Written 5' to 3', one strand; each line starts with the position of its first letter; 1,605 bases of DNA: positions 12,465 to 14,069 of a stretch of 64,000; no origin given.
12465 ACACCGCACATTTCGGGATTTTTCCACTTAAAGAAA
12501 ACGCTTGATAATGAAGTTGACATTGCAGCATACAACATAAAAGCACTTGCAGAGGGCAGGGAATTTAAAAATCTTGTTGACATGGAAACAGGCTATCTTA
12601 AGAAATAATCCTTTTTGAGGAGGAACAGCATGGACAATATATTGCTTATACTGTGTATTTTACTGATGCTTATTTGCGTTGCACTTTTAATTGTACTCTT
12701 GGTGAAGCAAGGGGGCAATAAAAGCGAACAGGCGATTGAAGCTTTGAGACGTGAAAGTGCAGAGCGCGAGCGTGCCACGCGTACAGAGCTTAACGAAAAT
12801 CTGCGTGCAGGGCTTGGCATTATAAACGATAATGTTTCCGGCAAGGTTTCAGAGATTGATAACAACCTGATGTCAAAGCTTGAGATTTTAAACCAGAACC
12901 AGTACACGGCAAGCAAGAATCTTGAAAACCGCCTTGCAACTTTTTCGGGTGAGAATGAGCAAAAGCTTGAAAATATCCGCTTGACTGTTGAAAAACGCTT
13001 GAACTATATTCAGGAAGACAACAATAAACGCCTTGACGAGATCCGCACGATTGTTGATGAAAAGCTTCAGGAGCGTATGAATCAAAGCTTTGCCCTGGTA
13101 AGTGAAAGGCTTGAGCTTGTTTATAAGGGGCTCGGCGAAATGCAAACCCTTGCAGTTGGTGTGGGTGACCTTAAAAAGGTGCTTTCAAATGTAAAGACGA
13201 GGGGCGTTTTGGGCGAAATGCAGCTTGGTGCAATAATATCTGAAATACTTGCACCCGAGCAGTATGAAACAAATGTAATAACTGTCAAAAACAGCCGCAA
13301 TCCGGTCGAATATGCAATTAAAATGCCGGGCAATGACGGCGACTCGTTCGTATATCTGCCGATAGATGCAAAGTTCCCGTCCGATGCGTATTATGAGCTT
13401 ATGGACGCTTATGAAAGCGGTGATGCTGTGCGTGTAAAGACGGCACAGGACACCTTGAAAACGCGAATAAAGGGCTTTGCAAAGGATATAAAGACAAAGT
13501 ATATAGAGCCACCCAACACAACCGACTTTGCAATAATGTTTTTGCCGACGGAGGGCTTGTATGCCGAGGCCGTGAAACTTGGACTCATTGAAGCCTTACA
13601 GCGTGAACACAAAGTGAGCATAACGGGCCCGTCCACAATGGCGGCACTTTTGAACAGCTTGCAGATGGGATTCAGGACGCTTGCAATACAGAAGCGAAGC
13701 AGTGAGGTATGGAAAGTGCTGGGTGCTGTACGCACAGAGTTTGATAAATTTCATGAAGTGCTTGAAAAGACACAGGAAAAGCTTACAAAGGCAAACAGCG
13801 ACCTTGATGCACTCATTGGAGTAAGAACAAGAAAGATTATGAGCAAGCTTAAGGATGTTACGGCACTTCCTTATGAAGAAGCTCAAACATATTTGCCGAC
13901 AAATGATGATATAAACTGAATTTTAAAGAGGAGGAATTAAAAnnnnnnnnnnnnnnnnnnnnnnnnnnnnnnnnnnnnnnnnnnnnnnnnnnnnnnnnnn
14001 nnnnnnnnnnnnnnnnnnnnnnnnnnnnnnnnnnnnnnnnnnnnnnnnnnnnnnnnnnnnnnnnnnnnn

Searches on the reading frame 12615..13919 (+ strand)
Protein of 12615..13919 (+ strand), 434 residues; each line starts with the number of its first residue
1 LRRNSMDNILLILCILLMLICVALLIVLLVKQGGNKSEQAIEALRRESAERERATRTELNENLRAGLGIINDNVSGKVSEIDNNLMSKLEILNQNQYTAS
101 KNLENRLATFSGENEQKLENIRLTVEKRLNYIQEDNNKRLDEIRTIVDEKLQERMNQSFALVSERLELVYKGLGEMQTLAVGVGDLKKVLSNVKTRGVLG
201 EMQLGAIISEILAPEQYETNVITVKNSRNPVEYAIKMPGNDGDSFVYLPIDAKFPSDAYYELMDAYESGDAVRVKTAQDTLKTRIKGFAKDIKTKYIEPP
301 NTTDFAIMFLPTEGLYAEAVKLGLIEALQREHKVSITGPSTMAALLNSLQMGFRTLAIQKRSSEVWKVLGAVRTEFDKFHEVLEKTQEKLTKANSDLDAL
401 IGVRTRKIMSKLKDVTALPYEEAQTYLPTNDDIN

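Call 4: search_protein_families(library=pfam, proteins=[window:12615-13919:+], max_evalue=0.01)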
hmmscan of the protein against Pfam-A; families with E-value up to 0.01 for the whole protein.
window:12615-13919:+ (434 aa): 1 family
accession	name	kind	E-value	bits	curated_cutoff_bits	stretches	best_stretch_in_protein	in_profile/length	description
PF02646.22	RmuC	-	1.1e-67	228.6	26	1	139-423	2-289/291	RmuC family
